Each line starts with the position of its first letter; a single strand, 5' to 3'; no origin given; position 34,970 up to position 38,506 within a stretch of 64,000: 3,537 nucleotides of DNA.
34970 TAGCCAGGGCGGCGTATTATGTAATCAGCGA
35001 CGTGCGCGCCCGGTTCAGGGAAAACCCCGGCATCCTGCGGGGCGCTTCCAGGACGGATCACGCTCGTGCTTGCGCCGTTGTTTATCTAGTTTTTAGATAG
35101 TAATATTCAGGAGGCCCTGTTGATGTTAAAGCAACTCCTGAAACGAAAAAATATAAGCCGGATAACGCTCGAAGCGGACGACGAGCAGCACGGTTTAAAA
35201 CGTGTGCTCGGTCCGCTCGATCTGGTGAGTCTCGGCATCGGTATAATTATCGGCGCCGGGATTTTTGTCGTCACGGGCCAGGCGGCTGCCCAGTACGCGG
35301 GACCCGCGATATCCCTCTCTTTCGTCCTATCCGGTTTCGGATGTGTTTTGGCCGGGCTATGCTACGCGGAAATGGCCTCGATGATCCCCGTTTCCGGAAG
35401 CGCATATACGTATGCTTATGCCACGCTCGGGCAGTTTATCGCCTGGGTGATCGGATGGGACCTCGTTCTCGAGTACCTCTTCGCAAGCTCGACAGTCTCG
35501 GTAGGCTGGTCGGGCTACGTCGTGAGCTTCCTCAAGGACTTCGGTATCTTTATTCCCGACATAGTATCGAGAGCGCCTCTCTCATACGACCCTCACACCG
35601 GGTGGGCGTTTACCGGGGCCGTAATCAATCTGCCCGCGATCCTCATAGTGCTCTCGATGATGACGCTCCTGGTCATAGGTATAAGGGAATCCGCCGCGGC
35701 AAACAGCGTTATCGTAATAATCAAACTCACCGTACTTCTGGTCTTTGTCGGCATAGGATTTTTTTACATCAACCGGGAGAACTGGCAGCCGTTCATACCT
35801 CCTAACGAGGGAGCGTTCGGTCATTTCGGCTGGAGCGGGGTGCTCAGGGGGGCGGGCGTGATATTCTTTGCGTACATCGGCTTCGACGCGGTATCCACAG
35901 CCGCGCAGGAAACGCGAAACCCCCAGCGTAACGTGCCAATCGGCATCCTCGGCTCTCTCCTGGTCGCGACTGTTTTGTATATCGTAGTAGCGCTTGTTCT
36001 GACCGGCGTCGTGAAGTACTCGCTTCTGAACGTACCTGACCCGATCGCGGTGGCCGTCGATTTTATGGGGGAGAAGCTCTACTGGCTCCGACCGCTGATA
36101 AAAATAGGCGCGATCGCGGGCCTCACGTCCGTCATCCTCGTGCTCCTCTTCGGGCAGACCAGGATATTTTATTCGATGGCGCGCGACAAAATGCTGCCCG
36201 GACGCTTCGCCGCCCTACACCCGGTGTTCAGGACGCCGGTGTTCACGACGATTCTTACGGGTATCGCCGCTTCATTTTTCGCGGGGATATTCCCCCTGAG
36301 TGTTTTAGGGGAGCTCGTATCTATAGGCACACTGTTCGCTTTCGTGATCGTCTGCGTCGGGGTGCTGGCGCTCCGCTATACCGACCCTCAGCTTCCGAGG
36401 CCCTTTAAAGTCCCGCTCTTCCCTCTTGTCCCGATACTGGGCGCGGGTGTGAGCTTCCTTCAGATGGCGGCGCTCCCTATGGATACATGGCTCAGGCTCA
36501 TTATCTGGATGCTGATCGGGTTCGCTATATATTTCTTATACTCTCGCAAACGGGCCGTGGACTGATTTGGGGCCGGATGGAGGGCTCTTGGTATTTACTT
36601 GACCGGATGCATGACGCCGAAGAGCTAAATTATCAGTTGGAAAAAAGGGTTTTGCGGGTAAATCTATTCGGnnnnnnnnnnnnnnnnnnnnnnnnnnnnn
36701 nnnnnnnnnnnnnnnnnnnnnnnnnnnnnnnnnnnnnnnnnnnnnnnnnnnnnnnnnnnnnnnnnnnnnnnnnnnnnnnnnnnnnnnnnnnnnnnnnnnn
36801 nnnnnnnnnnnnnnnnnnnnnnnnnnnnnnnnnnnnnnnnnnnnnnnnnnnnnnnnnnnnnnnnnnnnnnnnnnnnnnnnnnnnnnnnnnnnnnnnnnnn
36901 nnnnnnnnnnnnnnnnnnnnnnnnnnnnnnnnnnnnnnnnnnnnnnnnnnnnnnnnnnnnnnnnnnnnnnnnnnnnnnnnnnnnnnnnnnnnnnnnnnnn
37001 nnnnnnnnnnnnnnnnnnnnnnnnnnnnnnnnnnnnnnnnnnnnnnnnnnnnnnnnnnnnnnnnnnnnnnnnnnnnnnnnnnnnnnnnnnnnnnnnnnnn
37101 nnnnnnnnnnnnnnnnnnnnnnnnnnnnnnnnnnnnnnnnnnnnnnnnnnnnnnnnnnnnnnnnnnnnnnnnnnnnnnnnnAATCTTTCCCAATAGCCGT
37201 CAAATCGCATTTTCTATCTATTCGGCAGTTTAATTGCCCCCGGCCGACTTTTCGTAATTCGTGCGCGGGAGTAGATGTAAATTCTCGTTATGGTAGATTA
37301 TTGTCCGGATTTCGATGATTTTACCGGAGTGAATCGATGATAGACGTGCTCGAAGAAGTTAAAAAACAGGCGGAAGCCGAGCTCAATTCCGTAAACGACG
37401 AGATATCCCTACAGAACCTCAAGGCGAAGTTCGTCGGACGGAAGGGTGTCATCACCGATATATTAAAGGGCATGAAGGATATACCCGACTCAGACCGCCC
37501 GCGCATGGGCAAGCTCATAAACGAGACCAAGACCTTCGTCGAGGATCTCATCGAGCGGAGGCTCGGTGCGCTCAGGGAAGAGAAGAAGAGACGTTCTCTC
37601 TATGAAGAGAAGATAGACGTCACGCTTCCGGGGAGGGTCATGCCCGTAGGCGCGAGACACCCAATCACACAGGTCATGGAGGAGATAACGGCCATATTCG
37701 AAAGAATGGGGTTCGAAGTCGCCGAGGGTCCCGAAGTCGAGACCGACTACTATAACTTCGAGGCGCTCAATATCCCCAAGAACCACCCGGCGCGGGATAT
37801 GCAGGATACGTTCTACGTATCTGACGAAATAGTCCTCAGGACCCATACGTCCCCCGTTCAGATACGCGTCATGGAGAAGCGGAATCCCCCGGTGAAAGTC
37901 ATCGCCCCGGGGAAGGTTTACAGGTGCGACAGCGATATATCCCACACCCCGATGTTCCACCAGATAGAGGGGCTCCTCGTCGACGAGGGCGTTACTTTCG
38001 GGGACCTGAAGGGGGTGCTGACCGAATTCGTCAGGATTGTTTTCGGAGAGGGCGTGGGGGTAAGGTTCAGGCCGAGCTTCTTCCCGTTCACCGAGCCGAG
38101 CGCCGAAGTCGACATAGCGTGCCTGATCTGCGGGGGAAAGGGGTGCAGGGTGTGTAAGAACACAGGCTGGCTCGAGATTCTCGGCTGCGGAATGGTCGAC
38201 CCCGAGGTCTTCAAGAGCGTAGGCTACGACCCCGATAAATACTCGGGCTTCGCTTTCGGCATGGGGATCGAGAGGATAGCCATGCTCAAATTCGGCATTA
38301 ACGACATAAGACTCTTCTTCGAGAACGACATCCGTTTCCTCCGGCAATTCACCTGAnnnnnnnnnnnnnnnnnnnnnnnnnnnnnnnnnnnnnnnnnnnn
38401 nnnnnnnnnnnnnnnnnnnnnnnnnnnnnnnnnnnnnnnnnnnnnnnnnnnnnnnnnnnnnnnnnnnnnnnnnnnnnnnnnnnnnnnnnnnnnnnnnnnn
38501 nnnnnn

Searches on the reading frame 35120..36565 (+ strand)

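Call 19: search_protein_families(library=pfam, proteins=[window:35120-36565:+], max_evalue=0.001)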
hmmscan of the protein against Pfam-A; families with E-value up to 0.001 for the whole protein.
window:35120-36565:+ (481 aa): 3 families
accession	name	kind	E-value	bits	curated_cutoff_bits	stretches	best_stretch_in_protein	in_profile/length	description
PF13520.12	AA_permease_2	-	2.3e-54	185.4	27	1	30-456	1-413/427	Amino acid permease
PF00324.27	AA_permease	-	2.3e-35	122.6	24.6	1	35-441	2-409/470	Amino acid permease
PF13906.12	AA_permease_C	-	7.6e-13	48.8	27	1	429-477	1-49/51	C-terminus of AA_permease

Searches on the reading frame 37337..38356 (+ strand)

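Call 68: search_protein_families(library=pfam, proteins=[window:37337-38356:+], max_evalue=0.001)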
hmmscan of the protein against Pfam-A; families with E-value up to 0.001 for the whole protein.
window:37337-38356:+ (339 aa): 2 families
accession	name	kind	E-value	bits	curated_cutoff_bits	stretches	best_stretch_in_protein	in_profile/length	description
PF01409.25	tRNA-synt_2d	-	2.9e-108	361.5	19.8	1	92-338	1-246/246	tRNA synthetases class II core domain (F)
PF02912.23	Phe_tRNA-synt_N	-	2.4e-18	66.3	22.3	1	22-86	3-67/69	Aminoacyl tRNA synthetase class II, N-terminal domain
